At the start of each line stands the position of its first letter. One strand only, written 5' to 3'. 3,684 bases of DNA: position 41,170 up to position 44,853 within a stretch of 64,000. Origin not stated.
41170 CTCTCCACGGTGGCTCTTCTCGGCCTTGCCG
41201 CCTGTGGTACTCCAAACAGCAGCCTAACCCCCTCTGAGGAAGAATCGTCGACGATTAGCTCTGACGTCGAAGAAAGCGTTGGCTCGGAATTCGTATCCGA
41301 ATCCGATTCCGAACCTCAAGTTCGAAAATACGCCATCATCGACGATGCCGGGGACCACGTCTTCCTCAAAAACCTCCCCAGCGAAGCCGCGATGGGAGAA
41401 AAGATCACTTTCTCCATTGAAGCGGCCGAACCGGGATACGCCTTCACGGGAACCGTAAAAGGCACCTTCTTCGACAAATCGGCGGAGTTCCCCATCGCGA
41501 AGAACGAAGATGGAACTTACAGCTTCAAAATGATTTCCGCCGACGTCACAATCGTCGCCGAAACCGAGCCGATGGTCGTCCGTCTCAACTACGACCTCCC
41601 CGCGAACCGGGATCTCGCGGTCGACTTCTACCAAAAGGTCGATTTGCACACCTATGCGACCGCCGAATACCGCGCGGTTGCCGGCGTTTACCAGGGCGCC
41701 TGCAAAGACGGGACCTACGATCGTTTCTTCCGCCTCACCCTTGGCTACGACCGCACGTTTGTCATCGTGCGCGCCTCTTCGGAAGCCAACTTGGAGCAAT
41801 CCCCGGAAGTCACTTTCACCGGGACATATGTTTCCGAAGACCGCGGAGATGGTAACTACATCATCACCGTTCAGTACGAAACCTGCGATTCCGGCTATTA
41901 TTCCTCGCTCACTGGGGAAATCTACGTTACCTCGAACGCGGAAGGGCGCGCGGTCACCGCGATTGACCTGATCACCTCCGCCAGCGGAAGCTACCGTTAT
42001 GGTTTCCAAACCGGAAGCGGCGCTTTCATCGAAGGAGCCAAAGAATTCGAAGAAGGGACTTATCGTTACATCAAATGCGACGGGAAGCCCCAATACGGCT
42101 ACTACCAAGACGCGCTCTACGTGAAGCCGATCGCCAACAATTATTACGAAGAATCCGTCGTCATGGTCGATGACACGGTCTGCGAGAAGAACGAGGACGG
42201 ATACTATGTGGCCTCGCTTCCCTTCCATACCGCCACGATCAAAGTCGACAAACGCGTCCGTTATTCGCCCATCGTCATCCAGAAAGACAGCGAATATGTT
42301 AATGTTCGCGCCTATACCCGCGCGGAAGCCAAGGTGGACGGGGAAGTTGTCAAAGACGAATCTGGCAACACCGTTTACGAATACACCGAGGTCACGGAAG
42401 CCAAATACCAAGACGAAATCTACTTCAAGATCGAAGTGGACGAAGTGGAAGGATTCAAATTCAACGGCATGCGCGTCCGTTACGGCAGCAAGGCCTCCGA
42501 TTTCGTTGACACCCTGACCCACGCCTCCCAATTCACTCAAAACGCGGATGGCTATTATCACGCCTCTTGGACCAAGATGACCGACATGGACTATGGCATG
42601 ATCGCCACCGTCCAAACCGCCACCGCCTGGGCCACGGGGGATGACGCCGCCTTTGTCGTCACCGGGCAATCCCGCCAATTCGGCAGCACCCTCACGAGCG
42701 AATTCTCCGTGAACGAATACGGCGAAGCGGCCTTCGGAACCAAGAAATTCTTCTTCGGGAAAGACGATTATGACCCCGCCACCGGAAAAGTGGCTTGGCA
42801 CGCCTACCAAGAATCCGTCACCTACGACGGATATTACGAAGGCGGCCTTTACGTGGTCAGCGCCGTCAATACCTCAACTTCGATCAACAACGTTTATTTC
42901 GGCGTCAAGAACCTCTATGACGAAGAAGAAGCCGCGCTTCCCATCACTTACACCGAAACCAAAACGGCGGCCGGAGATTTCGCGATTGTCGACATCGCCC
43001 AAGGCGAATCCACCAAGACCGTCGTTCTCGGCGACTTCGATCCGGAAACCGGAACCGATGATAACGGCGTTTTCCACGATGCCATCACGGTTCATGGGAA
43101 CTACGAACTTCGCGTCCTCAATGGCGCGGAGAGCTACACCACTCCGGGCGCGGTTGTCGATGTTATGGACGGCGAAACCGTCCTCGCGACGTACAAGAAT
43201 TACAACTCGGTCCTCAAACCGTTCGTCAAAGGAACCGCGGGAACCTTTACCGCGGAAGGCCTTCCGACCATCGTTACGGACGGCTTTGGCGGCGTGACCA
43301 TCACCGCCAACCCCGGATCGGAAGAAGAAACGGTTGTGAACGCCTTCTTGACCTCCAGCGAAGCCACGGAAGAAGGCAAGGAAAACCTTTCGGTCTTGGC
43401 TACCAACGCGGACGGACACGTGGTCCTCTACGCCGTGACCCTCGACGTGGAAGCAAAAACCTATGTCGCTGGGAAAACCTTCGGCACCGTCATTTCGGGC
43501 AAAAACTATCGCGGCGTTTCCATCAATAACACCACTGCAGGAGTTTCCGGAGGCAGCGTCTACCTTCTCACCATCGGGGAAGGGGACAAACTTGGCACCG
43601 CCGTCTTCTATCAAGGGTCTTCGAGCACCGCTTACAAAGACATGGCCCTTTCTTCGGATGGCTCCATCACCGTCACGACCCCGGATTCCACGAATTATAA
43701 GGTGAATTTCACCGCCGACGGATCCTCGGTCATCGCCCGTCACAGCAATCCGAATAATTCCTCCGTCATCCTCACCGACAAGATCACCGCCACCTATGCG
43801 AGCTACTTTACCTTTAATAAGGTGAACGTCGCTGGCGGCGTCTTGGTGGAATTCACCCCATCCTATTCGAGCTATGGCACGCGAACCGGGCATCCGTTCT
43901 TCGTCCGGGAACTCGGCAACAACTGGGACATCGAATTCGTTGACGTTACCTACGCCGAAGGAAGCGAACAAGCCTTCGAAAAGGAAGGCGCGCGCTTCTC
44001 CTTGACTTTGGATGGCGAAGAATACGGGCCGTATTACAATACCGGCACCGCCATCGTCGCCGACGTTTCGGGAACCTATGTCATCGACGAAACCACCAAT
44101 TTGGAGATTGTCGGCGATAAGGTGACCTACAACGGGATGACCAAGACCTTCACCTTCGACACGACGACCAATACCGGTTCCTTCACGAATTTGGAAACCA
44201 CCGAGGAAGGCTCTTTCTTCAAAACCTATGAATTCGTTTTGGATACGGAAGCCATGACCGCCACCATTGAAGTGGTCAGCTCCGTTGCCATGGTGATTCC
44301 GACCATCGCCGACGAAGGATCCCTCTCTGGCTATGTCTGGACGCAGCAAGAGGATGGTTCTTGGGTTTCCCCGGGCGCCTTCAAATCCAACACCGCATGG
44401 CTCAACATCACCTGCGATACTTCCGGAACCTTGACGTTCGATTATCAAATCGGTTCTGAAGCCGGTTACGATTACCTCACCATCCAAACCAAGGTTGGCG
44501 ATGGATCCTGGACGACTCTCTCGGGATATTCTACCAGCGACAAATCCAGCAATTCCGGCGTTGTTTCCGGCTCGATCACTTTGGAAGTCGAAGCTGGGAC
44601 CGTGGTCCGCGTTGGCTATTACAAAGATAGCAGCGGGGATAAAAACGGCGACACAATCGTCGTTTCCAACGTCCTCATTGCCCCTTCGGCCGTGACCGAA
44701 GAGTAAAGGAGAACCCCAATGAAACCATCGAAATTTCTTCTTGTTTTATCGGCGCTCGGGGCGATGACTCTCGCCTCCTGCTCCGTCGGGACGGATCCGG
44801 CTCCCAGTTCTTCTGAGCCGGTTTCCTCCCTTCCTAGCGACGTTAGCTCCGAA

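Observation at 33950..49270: Recurrent ~85-aa module (….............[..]…) shared by four lipoproteins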

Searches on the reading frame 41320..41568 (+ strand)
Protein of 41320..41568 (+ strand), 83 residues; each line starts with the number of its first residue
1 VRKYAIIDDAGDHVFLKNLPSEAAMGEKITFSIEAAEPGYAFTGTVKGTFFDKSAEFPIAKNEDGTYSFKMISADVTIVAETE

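Call 7: search_protein_families(library=pfam, proteins=[window:41320-41568:+], max_evalue=10)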
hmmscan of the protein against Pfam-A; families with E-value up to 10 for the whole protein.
seq(83 aa): 2 families
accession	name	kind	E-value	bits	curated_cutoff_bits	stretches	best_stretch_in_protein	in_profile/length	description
PF16640.11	Big_3_5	-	0.12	13.4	35.5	1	20-71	5-55/88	Bacterial Ig-like domain (group 3)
PF00630.25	Filamin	-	0.15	13.3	26.9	1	23-70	17-67/93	Filamin/ABP280 repeat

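Call 21: predict_structure(alignment_id=A2)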
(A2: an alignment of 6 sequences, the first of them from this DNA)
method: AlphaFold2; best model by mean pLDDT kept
length: 83 residues; sequences in the alignment: 6
mean_pLDDT: 75.8   pTM: 0.66
mean pLDDT of the five models: 75.8, 74.2, 73.9, 73.9, 72.6
residues with pLDDT >= 90: 17; 70-90: 46; 50-70: 8; < 50: 12
segments of 3 or more residues with pLDDT < 50: 1-12
pLDDT, mean of each block of 10 residues (from residue 1): 40 66 87 77 81 83 92 84 66
secondary structure, 60 per line:
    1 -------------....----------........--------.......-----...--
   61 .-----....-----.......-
elements in order: E14-17 E28-35 E44-50 E56-58 E67-70 E76-82

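Call 29: fold_search(model_id=the predicted structure, library=pdb)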
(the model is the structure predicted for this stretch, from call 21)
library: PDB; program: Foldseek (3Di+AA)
matches with E <= 10: 1341; with E <= 0.001: 0
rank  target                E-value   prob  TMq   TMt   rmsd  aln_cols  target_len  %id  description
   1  2dmb_MODEL_1_A        4.4e-02  0.97  0.49  0.37   7.9        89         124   20  Solution structure of the 15th Filamin domain from human Filamin-B (released 2006-10-20)
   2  2yn3_A                1.6e-01  0.85  0.44  0.18   6.5        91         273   15  Structural insight into the giant calcium-binding adhesin SiiE: implications for the adhesion of Salmonella enterica t (released 2013-04-03)
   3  1x5y_MODEL_1_A        1.8e-01  0.90  0.47  0.38   4.7        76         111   12  Solution structure of the fibronectin type-III domain of mouse myosin-binding protein C, Fast-type homolog (released 2005-11-17)
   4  8vun_G                2.1e-01  0.18  0.22  0.12   8.6        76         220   18  Human GluN1-2A With Fab 008-218 (released 2024-09-11)
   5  4lpy_A                2.2e-01  0.82  0.46  0.41   4.7        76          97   18  Crystal structure of TENCON variant G10 (released 2014-01-29)
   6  7y8i_D                2.2e-01  0.69  0.43  0.40   6.7        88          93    3  Crystal structure of sDscam FNIII3 domain, isoform alpha7 (released 2023-05-24)
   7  4o00_A                2.3e-01  0.69  0.42  0.37   4.8        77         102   14  Crystal structure of the Titin A-band domain A3 (released 2014-12-24)
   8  4lpw_B                2.4e-01  0.82  0.47  0.43   4.3        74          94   15  Crystal structure of TENCON variant A6 (released 2014-01-29)
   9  2p9r_A                2.7e-01  0.91  0.52  0.44   4.6        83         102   16  Human alpha2-macroglogulin is composed of multiple domains, as predicted by homology with complement component C3 (released 2007-08-21)
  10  2vxq_A                2.9e-01  0.94  0.52  0.48   3.7        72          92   11  Crystal structure of the major grass pollen allergen Phl p 2 in complex with its specific IgE-Fab (released 2009-02-17)
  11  2yux_MODEL_1_A        2.9e-01  0.66  0.45  0.35   6.4        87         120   14  Solution Structure of 3rd Fibronectin type three Domain of slow type Myosin-Binding Protein C (released 2008-04-08)
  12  7e72_A                2.9e-01  0.16  0.24  0.13  11.0        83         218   16  Crystal structure of Tie2-agonistic antibody in complex with human Tie2 Fn2-3 (released 2021-11-10)
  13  6cbv_H                3.1e-01  0.20  0.25  0.12   8.7        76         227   18  Crystal structure of BRIL bound to an affinity matured synthetic antibody. (released 2019-02-06)
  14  8w5l_H                3.2e-01  0.60  0.44  0.35   6.6       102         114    8  Cryo-EM structure of Qb-Ab16 (released 2025-02-26)
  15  2l3b_MODEL_1_A        3.2e-01  0.47  0.40  0.28   9.9       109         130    8  Solution NMR structure of the BT_0084 lipoprotein from Bacteroides thetaiotaomicron, Northeast Structural Geno (released 2010-11-10)
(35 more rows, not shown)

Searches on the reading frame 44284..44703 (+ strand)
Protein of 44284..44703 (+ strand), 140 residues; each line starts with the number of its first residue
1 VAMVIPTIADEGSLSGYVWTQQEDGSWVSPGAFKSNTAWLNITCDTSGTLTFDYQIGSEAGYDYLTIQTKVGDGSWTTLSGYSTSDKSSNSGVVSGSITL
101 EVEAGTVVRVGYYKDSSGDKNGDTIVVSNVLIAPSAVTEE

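Call 66: search_solved_structures(query=window:44284-44703:+, max_evalue=1)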
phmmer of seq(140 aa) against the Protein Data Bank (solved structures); distinct sequences matched with E-value up to 1: 3.
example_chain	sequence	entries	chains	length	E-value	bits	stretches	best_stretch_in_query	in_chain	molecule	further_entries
2c3v_A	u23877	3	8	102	0.015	18.7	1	53-118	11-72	ALPHA-AMYLASE G-6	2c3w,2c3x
5lu6_A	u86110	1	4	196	0.7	13.2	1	20-91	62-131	Phosphoheptose isomerase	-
8pr7_C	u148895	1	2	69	0.75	13.1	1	12-63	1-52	Centrosomal protein of 192 kDa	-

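Call 67: search_protein_families(library=pfam, proteins=[window:44284-44703:+], max_evalue=10)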
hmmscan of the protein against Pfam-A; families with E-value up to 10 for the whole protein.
seq(140 aa): 3 families
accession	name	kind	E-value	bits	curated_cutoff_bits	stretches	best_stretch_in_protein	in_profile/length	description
PF16693.10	Yop-YscD_ppl_1st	-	0.0007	19.7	24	1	58-87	12-40/62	YscD/CdsD-like Bon-like domain 1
PF20773.4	InhA-like_MAM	-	0.01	15.8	26.9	1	39-91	56-107/191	Immune inhibitor A-like, MAM domain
PF08230.16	CW_7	-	0.14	12.3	25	1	59-71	24-36/40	CW_7 repeat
